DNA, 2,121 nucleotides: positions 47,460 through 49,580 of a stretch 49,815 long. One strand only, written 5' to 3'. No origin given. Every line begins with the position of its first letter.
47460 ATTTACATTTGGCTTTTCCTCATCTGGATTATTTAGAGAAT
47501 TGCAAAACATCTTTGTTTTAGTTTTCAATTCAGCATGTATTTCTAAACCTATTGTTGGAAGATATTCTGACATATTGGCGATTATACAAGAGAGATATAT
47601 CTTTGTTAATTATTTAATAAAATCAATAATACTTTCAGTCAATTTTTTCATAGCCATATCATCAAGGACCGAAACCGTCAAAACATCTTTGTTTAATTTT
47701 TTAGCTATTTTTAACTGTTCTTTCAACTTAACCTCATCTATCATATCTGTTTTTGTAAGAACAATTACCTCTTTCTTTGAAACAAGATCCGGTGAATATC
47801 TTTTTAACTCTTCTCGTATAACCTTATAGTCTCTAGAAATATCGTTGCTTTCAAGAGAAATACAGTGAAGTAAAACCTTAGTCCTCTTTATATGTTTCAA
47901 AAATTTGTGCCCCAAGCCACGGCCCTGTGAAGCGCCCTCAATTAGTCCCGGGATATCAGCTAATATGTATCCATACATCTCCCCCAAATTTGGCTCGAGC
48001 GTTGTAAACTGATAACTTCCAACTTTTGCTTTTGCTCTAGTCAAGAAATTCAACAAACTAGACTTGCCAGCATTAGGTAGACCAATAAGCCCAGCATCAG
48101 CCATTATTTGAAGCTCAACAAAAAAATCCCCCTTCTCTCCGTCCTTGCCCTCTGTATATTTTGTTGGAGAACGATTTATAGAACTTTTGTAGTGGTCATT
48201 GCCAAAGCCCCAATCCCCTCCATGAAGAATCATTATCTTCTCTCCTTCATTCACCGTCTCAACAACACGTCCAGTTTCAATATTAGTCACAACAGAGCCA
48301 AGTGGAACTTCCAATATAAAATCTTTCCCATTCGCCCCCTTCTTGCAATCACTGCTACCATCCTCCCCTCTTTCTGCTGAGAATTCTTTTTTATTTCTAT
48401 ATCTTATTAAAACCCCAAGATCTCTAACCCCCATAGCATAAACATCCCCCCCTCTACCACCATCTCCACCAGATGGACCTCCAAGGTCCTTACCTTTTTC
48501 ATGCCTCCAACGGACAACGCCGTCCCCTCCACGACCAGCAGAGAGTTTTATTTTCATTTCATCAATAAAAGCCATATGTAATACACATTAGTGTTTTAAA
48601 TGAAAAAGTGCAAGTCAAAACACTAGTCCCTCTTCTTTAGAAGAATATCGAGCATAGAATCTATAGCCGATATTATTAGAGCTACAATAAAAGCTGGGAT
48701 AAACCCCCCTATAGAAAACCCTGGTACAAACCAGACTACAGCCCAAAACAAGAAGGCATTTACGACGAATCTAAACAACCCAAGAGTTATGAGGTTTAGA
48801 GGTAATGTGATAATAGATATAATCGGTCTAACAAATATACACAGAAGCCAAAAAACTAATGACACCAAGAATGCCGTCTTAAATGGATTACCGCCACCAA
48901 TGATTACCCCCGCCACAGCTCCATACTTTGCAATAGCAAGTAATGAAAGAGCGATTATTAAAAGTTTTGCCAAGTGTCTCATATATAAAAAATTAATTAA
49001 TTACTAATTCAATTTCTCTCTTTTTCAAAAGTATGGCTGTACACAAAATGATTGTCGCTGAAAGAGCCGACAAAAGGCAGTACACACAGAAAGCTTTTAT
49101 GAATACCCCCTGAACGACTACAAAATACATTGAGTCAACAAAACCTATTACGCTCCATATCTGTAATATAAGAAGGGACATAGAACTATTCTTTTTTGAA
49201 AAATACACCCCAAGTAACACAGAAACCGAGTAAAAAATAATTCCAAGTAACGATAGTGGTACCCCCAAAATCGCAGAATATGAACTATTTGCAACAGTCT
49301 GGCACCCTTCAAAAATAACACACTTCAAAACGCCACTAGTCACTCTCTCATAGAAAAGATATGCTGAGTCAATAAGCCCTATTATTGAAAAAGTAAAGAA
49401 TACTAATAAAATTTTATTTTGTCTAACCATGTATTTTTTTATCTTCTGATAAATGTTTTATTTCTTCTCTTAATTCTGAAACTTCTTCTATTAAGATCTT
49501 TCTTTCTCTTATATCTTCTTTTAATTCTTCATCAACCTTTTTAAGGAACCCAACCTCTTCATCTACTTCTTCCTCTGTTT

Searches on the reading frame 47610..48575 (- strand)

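Call 82: search_protein_families(library=pfam, proteins=[window:47610-48575:-], max_evalue=0.001)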
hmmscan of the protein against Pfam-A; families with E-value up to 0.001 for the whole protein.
window:47610-48575:- (321 aa): 4 families
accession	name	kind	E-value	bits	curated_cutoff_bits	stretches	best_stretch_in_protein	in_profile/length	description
PF01018.28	GTP1_OBG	-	9.8e-44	149.1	27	1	4-156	1-154/155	GTP1/OBG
PF01926.29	MMR_HSR1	-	1.2e-24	87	21.9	1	161-275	2-113/113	50S ribosome-binding GTPase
PF02421.24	FeoB_N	-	2.1e-09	37.5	27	1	162-314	4-154/156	Ferrous iron transport protein B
PF03193.22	RsgA_GTPase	-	1.1e-06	29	30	0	268-316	55-104/174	RsgA GTPase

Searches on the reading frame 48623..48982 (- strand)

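Call 82: search_protein_families(library=pfam, proteins=[window:48623-48982:-], max_evalue=0.001)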
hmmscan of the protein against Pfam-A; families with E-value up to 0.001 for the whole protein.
window:48623-48982:- (119 aa): 1 family
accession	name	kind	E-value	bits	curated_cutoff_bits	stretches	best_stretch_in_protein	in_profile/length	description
PF04020.18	Phage_holin_4_2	-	3.1e-23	82.8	28.8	1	1-109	1-104/105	Mycobacterial 4 TMS phage holin, superfamily IV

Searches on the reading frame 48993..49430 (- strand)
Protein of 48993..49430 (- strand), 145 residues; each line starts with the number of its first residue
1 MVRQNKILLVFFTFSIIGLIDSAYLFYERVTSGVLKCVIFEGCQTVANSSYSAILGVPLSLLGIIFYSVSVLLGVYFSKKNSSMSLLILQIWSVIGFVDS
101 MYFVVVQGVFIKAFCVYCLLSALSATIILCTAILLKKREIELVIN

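Call 82: search_protein_families(library=pfam, proteins=[window:48993-49430:-], max_evalue=0.001)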
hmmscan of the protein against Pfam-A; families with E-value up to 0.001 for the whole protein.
window:48993-49430:- (145 aa): 1 family
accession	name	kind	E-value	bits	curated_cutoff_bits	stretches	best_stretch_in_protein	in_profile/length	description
PF07884.19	VKOR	-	2.1e-22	80.1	27.5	1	10-132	2-133/134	Vitamin K epoxide reductase family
